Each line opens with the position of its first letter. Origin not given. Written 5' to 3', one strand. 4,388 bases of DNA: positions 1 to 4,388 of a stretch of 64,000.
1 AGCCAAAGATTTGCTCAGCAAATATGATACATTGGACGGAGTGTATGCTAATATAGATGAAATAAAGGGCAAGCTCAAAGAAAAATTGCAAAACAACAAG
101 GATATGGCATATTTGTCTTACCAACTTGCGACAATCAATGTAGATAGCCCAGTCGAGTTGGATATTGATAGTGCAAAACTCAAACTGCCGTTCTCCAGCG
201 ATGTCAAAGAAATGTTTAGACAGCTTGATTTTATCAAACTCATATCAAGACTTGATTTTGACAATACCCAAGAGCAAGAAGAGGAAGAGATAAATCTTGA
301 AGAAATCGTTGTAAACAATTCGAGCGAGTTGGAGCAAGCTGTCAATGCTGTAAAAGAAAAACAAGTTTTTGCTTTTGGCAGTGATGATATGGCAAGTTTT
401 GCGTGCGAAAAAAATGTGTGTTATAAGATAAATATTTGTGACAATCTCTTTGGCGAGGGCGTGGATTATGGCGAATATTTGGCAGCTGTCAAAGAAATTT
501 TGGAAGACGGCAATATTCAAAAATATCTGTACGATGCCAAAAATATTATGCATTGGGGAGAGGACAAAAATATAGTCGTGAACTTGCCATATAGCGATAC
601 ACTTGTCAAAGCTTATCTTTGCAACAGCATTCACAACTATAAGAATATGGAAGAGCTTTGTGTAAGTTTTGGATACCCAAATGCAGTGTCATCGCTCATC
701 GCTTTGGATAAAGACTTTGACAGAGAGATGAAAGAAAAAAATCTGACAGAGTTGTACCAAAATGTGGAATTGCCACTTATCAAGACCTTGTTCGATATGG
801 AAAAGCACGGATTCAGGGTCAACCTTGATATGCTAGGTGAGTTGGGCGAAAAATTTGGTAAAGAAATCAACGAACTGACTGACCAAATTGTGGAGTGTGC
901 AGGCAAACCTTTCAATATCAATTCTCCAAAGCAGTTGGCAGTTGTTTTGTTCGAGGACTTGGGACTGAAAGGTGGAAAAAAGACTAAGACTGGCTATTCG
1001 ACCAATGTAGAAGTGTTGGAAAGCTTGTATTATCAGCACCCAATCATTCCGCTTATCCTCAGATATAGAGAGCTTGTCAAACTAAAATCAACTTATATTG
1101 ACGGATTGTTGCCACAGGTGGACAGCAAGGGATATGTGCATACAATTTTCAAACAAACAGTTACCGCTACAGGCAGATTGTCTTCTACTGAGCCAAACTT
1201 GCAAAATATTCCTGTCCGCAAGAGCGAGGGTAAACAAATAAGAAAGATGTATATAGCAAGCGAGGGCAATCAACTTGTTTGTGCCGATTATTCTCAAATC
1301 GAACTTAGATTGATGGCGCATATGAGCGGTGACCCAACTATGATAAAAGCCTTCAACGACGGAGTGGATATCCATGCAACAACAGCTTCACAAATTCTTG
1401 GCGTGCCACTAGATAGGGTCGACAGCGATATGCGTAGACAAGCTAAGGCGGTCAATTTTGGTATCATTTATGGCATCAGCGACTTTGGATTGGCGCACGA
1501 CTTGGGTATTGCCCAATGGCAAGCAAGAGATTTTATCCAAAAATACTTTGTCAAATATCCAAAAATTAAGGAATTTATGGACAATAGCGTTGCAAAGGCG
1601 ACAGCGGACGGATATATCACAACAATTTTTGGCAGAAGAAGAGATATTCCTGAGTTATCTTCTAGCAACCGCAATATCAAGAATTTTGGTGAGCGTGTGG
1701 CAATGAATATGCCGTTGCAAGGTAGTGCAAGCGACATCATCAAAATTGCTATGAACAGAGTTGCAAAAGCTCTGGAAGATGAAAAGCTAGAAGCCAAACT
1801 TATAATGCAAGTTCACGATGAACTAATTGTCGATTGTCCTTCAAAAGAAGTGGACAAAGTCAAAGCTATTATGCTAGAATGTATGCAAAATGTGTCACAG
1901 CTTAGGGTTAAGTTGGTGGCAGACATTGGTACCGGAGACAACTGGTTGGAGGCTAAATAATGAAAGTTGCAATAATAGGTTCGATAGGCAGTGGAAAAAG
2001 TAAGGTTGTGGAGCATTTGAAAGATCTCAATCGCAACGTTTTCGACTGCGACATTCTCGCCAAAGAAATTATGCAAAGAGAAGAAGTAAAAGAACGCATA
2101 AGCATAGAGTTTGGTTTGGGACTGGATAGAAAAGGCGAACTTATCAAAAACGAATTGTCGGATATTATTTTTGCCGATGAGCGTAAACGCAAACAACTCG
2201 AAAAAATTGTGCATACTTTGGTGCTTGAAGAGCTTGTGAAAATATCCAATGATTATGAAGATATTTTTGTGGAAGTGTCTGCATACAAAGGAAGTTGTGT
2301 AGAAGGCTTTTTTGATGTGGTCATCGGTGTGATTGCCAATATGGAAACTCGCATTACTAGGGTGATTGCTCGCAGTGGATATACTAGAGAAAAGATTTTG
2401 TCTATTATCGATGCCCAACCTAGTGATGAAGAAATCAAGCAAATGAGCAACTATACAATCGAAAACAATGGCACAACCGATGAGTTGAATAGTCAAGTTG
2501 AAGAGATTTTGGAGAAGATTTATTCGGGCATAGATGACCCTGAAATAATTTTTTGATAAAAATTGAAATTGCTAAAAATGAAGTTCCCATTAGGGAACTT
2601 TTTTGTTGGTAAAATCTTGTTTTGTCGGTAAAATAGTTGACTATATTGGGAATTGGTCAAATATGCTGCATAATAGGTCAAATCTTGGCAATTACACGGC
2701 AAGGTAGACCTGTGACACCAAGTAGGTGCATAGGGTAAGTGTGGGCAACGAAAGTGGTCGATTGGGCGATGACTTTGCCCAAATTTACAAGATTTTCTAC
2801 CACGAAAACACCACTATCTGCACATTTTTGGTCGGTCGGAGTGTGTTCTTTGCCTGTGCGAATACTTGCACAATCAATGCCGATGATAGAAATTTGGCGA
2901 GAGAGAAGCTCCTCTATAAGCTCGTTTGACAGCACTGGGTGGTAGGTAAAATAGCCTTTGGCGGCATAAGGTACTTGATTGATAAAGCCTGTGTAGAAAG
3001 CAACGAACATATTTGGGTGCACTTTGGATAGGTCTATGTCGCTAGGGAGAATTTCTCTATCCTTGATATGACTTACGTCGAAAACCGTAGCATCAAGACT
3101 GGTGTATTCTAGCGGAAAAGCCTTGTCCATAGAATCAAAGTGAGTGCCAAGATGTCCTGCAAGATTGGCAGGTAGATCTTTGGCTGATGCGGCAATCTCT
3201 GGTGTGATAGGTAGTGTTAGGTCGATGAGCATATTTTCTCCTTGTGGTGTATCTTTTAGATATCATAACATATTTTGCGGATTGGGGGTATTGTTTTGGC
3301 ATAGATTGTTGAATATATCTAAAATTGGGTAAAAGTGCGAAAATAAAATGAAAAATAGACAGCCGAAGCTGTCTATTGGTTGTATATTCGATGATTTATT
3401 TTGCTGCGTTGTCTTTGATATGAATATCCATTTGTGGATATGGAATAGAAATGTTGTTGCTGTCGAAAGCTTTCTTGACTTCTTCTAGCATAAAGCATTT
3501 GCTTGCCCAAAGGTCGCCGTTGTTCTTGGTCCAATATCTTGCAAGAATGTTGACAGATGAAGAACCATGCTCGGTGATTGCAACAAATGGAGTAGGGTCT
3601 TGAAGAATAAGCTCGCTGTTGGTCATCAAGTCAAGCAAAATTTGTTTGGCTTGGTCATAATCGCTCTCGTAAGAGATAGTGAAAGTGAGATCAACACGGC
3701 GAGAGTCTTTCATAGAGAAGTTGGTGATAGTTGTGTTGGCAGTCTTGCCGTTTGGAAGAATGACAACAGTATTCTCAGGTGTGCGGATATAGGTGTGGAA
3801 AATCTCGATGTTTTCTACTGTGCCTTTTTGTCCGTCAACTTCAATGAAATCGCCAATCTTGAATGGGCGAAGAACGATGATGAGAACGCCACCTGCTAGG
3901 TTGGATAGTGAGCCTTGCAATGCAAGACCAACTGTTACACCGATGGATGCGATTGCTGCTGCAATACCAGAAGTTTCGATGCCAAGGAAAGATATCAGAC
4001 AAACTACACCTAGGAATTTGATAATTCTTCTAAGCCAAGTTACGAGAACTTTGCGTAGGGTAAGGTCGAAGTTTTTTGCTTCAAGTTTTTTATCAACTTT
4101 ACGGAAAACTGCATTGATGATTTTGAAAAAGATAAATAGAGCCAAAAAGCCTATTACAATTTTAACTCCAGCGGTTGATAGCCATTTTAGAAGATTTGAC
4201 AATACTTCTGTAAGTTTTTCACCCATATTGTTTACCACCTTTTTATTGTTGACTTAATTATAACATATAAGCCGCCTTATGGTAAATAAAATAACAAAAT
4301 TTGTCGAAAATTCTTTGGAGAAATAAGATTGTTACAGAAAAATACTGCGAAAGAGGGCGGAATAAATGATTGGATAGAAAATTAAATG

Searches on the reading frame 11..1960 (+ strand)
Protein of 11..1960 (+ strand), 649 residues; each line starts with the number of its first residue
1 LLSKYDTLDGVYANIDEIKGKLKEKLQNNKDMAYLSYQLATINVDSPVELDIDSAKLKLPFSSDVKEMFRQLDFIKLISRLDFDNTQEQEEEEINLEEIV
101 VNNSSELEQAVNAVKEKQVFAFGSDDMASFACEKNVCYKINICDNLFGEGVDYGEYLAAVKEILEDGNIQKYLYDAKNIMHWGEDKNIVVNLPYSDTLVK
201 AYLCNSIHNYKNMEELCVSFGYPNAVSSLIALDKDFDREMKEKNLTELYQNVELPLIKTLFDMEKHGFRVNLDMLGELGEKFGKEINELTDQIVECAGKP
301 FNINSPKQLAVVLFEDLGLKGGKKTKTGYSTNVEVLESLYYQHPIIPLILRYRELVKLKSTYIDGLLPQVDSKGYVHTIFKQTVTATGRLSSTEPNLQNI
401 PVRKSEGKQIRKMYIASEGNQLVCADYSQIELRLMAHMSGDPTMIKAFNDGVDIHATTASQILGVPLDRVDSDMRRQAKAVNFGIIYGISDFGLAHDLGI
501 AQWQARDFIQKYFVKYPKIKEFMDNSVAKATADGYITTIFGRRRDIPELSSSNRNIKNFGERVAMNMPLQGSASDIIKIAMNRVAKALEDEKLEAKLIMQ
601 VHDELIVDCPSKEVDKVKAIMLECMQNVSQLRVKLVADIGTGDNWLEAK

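Call 33: search_protein_families(library=pfam, proteins=[window:11-1960:+], max_evalue=0.00001)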
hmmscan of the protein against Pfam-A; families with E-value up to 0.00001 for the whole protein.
window:11-1960:+ (649 aa): 3 families
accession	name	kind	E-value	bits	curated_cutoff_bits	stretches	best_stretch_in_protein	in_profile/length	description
PF00476.26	DNA_pol_A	-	1.4e-159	531.5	34.3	1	273-647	2-381/381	DNA polymerase family A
PF01367.25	5_3_exonuc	-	3.5e-13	50.3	40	1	1-58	34-92/97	5'-3' exonuclease, C-terminal SAM fold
PF22619.2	DNA_polI_exo1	-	3e-06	27.5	27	1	159-224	39-104/140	DNA polymerase I, ribonuclease H-like domain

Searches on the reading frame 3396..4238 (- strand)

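Call 82: search_protein_families(library=pfam, proteins=[window:3396-4238:-], max_evalue=0.00001)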
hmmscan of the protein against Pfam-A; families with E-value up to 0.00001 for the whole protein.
window:3396-4238:- (280 aa): 2 families
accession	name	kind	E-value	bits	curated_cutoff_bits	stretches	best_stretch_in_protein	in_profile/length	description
PF00924.24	MS_channel_2nd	-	4.2e-21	75.3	20.2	1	110-175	2-67/68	Mechanosensitive ion channel, beta-domain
PF21082.3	MS_channel_3rd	-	2.8e-14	53.8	21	1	182-265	1-88/88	Mechanosensitive ion channel MscS, C-terminal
